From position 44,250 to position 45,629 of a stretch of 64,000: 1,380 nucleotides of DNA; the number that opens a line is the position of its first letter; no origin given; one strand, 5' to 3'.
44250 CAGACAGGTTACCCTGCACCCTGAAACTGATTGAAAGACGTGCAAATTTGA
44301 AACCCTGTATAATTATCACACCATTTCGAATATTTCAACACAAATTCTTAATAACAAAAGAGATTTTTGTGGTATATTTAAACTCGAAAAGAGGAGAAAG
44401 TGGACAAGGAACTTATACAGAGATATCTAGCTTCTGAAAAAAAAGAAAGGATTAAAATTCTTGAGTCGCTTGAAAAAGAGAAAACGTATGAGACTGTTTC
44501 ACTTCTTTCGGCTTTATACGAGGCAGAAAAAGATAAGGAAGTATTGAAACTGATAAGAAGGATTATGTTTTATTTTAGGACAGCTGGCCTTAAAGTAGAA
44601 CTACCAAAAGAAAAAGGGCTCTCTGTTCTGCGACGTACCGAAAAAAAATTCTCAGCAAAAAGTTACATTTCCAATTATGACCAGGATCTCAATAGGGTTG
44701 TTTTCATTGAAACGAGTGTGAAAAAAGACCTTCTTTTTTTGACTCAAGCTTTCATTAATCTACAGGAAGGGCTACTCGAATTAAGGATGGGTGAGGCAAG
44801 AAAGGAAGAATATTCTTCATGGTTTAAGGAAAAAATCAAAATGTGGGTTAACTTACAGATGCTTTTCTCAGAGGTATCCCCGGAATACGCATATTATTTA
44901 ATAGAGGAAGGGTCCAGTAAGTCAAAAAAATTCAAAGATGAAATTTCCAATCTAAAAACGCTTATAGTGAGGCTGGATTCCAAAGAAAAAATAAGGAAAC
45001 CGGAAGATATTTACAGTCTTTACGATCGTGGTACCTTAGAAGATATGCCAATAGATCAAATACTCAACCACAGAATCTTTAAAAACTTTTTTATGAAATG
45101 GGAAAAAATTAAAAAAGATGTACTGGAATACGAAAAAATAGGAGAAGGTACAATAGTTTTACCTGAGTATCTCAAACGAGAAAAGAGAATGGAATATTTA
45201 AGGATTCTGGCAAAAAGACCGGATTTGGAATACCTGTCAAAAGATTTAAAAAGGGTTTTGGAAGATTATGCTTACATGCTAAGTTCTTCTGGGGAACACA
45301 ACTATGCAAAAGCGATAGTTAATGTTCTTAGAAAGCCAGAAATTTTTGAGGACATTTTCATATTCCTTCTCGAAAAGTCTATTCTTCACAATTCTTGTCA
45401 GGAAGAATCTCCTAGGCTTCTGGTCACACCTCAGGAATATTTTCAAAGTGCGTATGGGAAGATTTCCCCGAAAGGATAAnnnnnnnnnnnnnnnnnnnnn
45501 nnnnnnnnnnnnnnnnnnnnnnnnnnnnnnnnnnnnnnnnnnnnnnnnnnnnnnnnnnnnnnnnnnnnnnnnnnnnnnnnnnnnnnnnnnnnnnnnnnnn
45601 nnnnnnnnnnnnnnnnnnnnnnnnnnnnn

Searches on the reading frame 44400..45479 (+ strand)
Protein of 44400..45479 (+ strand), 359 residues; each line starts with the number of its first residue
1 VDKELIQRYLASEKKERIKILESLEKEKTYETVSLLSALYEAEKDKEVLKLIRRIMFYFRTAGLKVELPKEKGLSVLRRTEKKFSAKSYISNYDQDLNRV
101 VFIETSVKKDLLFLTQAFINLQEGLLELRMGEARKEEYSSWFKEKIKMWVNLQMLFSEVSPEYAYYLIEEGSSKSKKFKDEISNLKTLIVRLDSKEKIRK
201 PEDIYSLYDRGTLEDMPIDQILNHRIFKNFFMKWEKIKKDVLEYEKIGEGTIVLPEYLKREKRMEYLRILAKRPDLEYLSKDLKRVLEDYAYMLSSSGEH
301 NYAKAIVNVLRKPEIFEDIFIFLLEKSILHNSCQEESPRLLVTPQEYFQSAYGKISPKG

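Call 14: search_protein_families(library=pfam, proteins=[window:44400-45479:+], max_evalue=1)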
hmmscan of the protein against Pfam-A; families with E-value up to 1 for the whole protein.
window:44400-45479:+ (359 aa): 1 family
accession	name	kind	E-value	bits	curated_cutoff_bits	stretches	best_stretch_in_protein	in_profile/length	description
PF03031.24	NIF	-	0.017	15.3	21.8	1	266-319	33-84/160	NLI interacting factor-like phosphatase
